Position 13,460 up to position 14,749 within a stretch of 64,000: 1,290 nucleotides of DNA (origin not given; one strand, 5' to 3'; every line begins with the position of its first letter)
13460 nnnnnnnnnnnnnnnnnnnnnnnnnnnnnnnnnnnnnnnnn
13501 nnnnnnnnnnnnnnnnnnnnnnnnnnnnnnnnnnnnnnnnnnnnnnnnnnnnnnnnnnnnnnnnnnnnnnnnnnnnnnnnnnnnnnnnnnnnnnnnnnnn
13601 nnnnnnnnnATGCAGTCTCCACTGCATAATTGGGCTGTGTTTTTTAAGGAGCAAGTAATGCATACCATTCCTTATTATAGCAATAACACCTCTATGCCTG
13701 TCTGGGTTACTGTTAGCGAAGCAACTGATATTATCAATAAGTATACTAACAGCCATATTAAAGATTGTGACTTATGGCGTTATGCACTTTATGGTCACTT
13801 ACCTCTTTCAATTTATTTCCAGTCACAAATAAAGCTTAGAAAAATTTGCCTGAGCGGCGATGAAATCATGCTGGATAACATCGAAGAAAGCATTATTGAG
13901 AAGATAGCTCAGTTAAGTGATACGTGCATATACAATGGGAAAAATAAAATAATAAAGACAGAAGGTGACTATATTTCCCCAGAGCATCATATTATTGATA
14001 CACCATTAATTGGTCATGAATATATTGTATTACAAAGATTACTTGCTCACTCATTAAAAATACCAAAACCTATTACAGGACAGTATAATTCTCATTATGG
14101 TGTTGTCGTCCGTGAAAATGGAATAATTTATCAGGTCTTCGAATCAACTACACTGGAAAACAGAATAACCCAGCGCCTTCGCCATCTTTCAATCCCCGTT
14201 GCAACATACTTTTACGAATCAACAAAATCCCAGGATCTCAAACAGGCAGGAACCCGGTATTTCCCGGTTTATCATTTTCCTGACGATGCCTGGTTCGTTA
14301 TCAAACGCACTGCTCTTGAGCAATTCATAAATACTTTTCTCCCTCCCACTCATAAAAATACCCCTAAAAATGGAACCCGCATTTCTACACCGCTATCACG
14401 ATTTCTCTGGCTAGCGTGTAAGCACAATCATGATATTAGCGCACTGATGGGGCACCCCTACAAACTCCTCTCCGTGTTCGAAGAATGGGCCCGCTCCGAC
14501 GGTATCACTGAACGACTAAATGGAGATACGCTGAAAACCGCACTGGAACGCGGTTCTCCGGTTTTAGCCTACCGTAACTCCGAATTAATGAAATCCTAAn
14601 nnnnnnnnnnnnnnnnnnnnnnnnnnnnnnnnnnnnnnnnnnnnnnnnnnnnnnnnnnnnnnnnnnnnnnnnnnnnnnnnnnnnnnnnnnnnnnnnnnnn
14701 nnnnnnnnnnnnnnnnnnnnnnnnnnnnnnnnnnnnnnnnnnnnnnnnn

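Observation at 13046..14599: Unknown gene divergently transcribed from tssB across a 612-bp AT-rich region: candidate island-encoded regulator or accessory factor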

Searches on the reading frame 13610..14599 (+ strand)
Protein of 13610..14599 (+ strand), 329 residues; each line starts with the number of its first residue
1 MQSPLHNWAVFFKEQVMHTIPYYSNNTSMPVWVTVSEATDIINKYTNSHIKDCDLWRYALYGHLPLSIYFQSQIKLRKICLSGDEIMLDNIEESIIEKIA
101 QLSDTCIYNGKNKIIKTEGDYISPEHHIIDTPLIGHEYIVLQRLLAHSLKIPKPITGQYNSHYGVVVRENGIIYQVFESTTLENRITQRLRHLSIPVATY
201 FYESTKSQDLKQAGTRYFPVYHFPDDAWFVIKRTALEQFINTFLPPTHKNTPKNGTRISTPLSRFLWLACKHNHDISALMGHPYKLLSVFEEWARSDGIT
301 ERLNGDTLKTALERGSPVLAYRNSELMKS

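Call 5: search_protein_families(proteins=[window:13610-14599:+], library=ncbifam, max_evalue=0.01)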
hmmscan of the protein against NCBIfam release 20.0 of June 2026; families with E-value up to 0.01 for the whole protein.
window:13610-14599:+ (329 aa): 0 families

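Call 7: search_protein_families(proteins=[window:13610-14599:+], library=phrogs, max_evalue=0.1)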
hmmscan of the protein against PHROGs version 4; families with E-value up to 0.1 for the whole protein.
window:13610-14599:+ (329 aa): 0 families

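Call 8: search_protein_families(proteins=[window:13610-14599:+], library=padloc, max_evalue=0.1)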
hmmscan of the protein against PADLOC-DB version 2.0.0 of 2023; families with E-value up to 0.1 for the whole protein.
window:13610-14599:+ (329 aa): 0 families

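Call 11: profile_search(protein=window:13658-14599:+)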
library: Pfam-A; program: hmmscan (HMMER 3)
A. the first sequence (313 residues): domains with independent E <= 10: 0; with E <= 0.001: 0
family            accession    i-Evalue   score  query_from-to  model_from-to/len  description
(no Pfam family matches the first sequence, even at E <= 10)

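Call 12: find_homologous_proteins(query=window:13658-14599:+, max_evalue=0.001)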
Query window:13658-14599:+ (313 aa): 396 proteins with E <= 0.001 among 790 candidates; the best 120 are listed.
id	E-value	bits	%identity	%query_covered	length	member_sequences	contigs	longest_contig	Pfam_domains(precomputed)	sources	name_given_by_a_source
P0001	5.0e-192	655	92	96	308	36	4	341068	-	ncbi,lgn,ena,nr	ncbi:hypothetical protein NZZ80_002082 [Escherichia coli]|nr:hypothetical protein [Escherichia coli]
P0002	2.9e-156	538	77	96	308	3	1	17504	-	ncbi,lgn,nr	ncbi:hypothetical protein EHN46_23270 [Salmonella enterica]|nr:hypothetical protein [Salmonella ente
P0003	4.0e-139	481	68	96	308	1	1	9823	-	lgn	-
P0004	4.5e-135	468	66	97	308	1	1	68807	-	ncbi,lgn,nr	ncbi:hypothetical protein FNZ18_20340 [Salmonella enterica subsp. salamae]|nr:hypothetical protein [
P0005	1.4e-133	463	70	92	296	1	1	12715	-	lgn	-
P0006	5.7e-122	425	60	96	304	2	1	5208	-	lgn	-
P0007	2.6e-113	397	57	96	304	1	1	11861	-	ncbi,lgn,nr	ncbi:TPA: hypothetical protein JAN03_24300 [Citrobacter freundii]|nr:hypothetical protein [Citrobact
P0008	3.4e-102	360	54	96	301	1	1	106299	-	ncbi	ncbi:hypothetical protein ACV3J8_14600 [Salmonella enterica]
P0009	1.2e-101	358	54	96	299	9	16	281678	-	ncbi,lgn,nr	ncbi:hypothetical protein ODC56_004059 [Salmonella enterica]|nr:hypothetical protein [Salmonella ent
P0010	1.7e-101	358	54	96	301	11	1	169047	-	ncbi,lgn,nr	ncbi:hypothetical protein UK30_10165 [Salmonella enterica]|nr:hypothetical protein [Salmonella enter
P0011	1.3e-99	352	54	96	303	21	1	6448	-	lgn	-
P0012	1.2e-98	348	55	93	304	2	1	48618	-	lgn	-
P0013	5.7e-98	346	54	96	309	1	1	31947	-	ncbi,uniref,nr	ncbi:hypothetical protein FDX19_05550 [Citrobacter sp. wls619]|uniref:hypothetical protein n=1 Tax=C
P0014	6.2e-96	339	52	97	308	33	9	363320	-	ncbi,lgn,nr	ncbi:hypothetical protein Q6W56_003019 [Salmonella enterica]|nr:hypothetical protein [Salmonella ent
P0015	7.0e-96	339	52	97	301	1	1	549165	-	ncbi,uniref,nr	ncbi:hypothetical protein Q0A17_12780 [Citrobacter sp. S2-9]|uniref:Uncharacterized protein n=1 Tax=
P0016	1.4e-95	338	53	94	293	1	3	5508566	-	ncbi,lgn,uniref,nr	ncbi:hypothetical protein [Klebsiella pneumoniae]|uniref:hypothetical protein n=1 Tax=Klebsiella pne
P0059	1.2e-80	289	49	92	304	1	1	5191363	-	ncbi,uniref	ncbi:hypothetical protein OHJ28_07990 [Dickeya fangzhongdai]|uniref:hypothetical protein n=1 Tax=Dic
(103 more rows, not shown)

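Call 14: find_encoding_contigs(protein=P0016, flank=10000, max_places=2)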
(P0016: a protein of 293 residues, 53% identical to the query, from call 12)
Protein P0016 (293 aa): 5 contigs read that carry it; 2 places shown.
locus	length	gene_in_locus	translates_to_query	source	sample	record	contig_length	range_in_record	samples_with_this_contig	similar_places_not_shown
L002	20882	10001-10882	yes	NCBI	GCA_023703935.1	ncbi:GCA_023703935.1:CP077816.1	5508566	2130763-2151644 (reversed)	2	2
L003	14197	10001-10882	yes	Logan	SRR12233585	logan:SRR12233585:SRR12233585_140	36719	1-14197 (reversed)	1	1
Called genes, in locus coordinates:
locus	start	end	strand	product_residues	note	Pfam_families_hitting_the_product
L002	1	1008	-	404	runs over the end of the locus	PF01507:PAPS_reduct, PF11922:DUF3440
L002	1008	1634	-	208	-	PF00196:GerE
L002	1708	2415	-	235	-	PF00345:PapD_N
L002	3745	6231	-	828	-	PF13954:PapC_N, PF00577:Usher, PF13953:PapC_C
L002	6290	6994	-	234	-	PF00345:PapD_N, PF02753:PapD_C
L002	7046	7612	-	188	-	PF00419:Fimbrial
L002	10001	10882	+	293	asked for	-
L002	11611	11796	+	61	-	PF05930:Phage_AlpA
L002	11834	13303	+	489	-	-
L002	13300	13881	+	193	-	PF11198:DUF2857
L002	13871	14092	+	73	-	-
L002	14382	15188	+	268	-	PF08900:AcaB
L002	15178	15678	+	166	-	PF11358:DUF3158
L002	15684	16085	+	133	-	PF00436:SSB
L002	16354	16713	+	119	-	PF11284:DUF3085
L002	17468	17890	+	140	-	PF12101:DUF3577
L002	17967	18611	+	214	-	PF11679:DUF3275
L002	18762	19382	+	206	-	-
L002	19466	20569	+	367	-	PF19587:DUF6094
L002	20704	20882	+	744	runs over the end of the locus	PF00176:SNF2-rel_dom (weak), PF00270:DEAD (faint), PF04851:ResIII (weak), PF00271:Helicase_C (weak)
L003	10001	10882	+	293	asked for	-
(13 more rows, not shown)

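Call 15: find_encoding_contigs(protein=P0059, flank=10000, max_places=2)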
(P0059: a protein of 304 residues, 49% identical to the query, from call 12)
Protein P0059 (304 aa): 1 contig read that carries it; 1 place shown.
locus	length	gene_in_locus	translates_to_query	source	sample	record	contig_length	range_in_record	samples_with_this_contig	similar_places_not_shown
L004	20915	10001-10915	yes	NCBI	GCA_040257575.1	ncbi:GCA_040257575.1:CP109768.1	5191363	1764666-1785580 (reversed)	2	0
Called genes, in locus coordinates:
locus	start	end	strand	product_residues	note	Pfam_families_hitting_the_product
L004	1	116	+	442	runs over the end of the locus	PF13006:Nterm_IS4, PF01609:DDE_Tnp_1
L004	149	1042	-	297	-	PF00126:HTH_1, PF03466:LysR_substrate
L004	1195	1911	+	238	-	PF01177:Asp_Glu_race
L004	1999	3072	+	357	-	PF00356:LacI, PF00532:Peripla_BP_1, PF13407:Peripla_BP_4, PF13377:Peripla_BP_3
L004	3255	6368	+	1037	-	PF02837:Glyco_hydro_2_N, PF00703:Glyco_hydro_2, PF02836:Glyco_hydro_2_C, PF16353:LacZ_4, PF02929:Bgal_small_N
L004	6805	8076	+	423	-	PF13356:Arm-DNA-bind_3, PF22022:Phage_int_M, PF00589:Phage_integrase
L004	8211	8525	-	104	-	PF01381:HTH_3 (weak)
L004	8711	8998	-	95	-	PF01381:HTH_3 (weak)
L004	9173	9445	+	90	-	PF13693:HTH_35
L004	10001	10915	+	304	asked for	-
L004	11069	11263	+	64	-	PF05930:Phage_AlpA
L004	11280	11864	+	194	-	PF11198:DUF2857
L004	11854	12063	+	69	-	PF01258:zf-dskA_traR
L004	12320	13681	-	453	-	-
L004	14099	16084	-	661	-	PF13589:HATPase_c_3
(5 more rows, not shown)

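Call 16: find_encoding_contigs(protein=P0014, flank=10000, max_places=3)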
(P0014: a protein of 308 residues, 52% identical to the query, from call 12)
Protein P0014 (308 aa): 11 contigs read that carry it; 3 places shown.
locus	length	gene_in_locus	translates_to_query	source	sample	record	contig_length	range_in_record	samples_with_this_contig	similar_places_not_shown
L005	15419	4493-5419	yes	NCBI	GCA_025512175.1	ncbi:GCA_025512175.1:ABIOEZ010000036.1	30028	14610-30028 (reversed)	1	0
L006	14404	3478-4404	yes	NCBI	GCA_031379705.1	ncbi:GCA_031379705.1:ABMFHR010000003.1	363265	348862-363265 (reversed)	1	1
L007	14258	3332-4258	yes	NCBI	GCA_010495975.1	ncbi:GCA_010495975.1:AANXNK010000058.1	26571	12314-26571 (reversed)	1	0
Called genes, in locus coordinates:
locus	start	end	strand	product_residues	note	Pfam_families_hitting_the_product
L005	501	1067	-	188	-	PF11745:DUF3304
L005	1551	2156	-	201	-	-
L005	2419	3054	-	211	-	PF08887:GAD-like, PF08906:T6SS_Tdi1_C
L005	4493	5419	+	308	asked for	-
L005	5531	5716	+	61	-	PF05930:Phage_AlpA, PF12728:HTH_17 (weak)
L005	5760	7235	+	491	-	-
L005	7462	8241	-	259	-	PF13356:Arm-DNA-bind_3, PF22022:Phage_int_M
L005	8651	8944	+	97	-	PF08681:TacA1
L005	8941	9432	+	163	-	PF00583:Acetyltransf_1 (weak), PF13673:Acetyltransf_10 (weak), PF13508:Acetyltransf_7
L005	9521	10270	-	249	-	PF24316:Tli3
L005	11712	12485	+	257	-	PF02535:Zip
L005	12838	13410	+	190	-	PF00419:Fimbrial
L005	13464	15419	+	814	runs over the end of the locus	PF13954:PapC_N, PF00577:Usher, PF13953:PapC_C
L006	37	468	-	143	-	-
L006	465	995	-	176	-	-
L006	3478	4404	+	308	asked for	-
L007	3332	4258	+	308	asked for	-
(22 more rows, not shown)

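Call 23: search_protein_representatives(protein=window:13658-14599:+)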
Query: 313 residues. Proteins with E-value up to 0.001 (for the whole library): 95; up to 1e-10: 55; up to 1e-30: 24. The best 95 are listed.
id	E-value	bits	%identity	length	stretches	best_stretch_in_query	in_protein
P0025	1.4e-92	326.7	52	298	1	1-301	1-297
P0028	1.2e-91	323.6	50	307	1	3-304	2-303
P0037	3.7e-88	312.2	51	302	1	9-302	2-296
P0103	5.3e-78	278.9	50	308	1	12-302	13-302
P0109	8.8e-78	278.1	49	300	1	13-301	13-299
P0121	3.3e-75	269.7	54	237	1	71-300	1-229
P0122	1.6e-69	251.0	84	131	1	1-131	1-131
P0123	2.3e-67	244.0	41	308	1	13-302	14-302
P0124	7.5e-60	219.3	41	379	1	15-302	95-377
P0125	7.8e-60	219.2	43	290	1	11-301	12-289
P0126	1.9e-59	217.9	44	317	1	15-302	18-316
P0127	6.1e-59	216.3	47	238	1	75-302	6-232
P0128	2.0e-57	211.3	40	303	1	15-300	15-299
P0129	2.2e-45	171.7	41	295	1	13-303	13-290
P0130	9.7e-43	163.0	47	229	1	36-199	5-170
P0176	7.5e-09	51.7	29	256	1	11-279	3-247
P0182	4.9e-07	45.8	27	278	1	11-233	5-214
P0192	7.7e-05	38.6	27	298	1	13-261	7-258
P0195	1.3e-04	37.9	27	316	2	14-131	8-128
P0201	2.8e-04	36.7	32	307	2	12-110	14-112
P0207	5.5e-04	35.7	26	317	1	13-238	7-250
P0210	7.4e-04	35.3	31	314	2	12-125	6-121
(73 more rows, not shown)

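Call 27: search_solved_structures(query=A1, max_evalue=10, show_alignments=2)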
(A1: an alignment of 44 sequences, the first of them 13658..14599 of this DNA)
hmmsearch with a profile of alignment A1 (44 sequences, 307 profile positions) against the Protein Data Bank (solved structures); distinct sequences matched with E-value up to 10: 0.

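Call 33: find_encoding_contigs(protein=P0176, flank=8000, max_places=3)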
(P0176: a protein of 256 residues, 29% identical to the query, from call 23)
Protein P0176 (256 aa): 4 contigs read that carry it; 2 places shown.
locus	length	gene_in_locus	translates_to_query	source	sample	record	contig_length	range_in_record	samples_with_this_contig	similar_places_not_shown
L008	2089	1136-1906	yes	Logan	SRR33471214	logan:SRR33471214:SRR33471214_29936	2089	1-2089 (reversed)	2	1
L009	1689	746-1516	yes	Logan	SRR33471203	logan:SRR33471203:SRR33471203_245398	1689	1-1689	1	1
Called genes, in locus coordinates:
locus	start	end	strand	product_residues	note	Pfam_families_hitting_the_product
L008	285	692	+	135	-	PF00589:Phage_integrase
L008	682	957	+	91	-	PF00589:Phage_integrase (weak)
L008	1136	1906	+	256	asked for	-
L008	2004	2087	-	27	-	?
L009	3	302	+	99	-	?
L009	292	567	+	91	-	PF00589:Phage_integrase (weak)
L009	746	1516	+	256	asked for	-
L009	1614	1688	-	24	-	?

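Call 34: find_encoding_contigs(protein=P0192, flank=8000, max_places=3)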
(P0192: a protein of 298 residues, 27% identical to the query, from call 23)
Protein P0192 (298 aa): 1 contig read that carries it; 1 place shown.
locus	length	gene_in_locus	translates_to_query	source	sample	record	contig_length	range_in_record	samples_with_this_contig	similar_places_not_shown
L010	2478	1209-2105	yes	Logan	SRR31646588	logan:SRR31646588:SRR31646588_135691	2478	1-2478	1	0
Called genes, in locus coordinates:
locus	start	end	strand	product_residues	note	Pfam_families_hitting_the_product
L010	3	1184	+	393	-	?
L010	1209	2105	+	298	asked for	-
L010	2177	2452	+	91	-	PF05930:Phage_AlpA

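Call 35: predict_structure(alignment_id=A1)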
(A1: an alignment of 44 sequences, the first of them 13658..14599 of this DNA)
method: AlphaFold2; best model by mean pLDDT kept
length: 313 residues; sequences in the alignment: 44
mean_pLDDT: 88.2   pTM: 0.71
mean pLDDT of the five models: 88.2, 87.8, 87.8, 87.4, 86.9
residues with pLDDT >= 90: 210; 70-90: 63; 50-70: 38; < 50: 2
segments of 3 or more residues with pLDDT < 50: none
pLDDT, mean of each block of 10 residues (from residue 1): 54 81 94 96 97 97 96 92 92 93 96 95 95 92 79 97 95 93 92 85 94 97 91 56 85 92 89 90 86 88 65 59
secondary structure, 60 per line:
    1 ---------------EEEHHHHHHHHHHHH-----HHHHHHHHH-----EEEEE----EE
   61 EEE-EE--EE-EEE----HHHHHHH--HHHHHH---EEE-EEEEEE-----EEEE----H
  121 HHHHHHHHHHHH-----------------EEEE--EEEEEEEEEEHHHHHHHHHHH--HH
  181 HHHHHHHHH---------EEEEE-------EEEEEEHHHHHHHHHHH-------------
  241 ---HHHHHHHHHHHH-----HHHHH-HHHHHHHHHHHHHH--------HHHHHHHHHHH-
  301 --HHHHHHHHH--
elements in order: E16-18 H19-30 H36-44 E50-54 E59-63 E72-74 H79-85 H88-93 E97-99 E101-106 E112-115 H120-132 E150-153 E156-165 H166-176 H179-189 E199-203 E211-216 H217-227 H244-255 H261-265 H267-280 H289-299 H303-311
